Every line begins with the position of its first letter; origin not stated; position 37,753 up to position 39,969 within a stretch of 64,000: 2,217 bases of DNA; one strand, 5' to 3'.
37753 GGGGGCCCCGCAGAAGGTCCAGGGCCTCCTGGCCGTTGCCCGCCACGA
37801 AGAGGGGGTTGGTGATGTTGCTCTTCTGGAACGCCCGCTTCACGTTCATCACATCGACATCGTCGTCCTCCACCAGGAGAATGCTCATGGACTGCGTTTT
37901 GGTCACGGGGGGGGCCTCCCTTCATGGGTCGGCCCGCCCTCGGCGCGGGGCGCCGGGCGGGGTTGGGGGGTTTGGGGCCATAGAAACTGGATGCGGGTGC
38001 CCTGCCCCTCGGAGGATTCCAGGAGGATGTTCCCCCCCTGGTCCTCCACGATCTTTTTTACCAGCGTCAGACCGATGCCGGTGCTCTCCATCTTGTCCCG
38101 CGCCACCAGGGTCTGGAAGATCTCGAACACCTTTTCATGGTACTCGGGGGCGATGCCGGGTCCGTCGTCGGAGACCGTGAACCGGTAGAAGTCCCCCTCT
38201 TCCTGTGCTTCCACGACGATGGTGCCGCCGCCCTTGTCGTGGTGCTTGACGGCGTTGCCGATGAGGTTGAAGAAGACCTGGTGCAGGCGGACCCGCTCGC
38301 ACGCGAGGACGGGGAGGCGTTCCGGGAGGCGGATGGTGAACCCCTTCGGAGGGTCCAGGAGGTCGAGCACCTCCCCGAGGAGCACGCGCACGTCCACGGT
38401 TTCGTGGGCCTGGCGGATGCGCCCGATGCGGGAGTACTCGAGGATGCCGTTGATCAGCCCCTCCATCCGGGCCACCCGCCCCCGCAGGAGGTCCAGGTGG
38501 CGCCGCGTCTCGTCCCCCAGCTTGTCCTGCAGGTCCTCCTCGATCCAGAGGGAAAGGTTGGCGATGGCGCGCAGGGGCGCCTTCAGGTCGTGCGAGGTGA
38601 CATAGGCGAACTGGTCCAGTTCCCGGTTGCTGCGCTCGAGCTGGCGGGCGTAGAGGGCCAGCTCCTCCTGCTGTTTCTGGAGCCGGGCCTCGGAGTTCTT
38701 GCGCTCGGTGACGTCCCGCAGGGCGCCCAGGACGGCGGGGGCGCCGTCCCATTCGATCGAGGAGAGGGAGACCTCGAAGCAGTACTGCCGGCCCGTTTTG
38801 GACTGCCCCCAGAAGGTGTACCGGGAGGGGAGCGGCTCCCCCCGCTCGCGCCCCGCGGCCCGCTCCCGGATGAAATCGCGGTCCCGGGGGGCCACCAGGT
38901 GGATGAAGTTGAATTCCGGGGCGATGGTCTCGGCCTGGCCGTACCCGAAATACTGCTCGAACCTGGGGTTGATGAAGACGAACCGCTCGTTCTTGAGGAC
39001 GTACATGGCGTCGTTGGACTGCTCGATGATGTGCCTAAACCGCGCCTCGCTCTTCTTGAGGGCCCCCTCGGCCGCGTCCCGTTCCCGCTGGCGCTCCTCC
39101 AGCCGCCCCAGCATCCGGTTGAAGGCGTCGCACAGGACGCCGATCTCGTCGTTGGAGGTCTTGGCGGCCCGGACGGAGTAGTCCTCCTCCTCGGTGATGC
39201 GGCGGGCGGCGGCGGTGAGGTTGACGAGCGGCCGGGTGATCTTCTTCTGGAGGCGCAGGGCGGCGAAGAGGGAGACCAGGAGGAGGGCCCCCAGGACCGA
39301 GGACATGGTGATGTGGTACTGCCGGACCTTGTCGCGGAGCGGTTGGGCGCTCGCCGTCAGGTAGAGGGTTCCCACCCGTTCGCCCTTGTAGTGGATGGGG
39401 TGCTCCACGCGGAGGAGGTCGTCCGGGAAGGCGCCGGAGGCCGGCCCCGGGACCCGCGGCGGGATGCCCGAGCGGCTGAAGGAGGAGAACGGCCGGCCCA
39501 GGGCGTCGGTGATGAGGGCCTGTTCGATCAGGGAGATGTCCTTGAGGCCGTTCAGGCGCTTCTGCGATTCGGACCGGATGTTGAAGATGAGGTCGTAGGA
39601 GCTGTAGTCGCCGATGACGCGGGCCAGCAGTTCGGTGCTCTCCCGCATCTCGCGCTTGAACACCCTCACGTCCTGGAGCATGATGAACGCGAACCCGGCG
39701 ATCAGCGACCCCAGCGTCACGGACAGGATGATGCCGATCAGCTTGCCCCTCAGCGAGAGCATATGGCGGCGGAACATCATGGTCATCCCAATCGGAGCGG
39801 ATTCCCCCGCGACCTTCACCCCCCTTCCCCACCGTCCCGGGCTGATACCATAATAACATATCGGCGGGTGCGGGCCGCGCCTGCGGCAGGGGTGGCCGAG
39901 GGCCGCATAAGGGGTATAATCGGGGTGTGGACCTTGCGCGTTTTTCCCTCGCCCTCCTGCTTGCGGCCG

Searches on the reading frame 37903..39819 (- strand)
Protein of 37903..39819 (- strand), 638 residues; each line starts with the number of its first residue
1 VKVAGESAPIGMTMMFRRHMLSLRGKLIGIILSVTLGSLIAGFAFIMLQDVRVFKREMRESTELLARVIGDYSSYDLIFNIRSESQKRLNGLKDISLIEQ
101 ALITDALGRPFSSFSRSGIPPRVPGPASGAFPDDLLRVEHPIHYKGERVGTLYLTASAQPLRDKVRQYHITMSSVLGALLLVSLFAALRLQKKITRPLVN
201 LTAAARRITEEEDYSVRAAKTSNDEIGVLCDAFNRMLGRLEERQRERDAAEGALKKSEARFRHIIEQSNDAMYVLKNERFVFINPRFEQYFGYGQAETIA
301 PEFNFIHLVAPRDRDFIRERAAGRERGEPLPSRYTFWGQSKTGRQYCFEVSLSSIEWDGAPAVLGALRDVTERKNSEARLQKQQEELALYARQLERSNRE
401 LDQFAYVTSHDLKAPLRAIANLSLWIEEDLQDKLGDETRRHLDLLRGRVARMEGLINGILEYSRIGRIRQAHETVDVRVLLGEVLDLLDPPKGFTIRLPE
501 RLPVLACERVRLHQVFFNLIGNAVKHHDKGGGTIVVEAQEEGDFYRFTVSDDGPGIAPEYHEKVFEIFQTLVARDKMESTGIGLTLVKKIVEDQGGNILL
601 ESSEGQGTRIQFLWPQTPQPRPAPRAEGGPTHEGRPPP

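Call 68: search_protein_families(library=pfam, proteins=[window:37903-39819:-], max_evalue=0.001)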
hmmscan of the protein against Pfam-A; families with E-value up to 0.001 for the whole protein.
window:37903-39819:- (638 aa): 8 families
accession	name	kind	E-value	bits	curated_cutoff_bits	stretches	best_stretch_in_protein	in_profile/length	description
PF02518.31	HATPase_c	-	7.6e-27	94.4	26.4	1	509-617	3-110/111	Histidine kinase-, DNA gyrase B-, and HSP90-like ATPase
PF00672.30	HAMP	-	9.5e-12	45.5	25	1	192-242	4-53/53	HAMP domain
PF00512.31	HisKA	-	3e-09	37.2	26.9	1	401-466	2-64/66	His Kinase A (phospho-acceptor) domain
PF13188.13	PAS_8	-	1.6e-08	34.5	21.8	1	259-313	1-57/65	PAS domain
PF13426.13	PAS_9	-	5.3e-08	33.5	27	1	270-372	2-103/103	PAS domain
PF17152.10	CHASE8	-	3.5e-07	30.9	27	1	55-155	2-102/102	Periplasmic sensor domain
PF00989.32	PAS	-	6.1e-07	29.9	22.6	1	260-370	2-113/113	PAS fold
PF13581.12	HATPase_c_2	-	1.4e-05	25.6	27.4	1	520-597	40-113/127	Histidine kinase-like ATPase domain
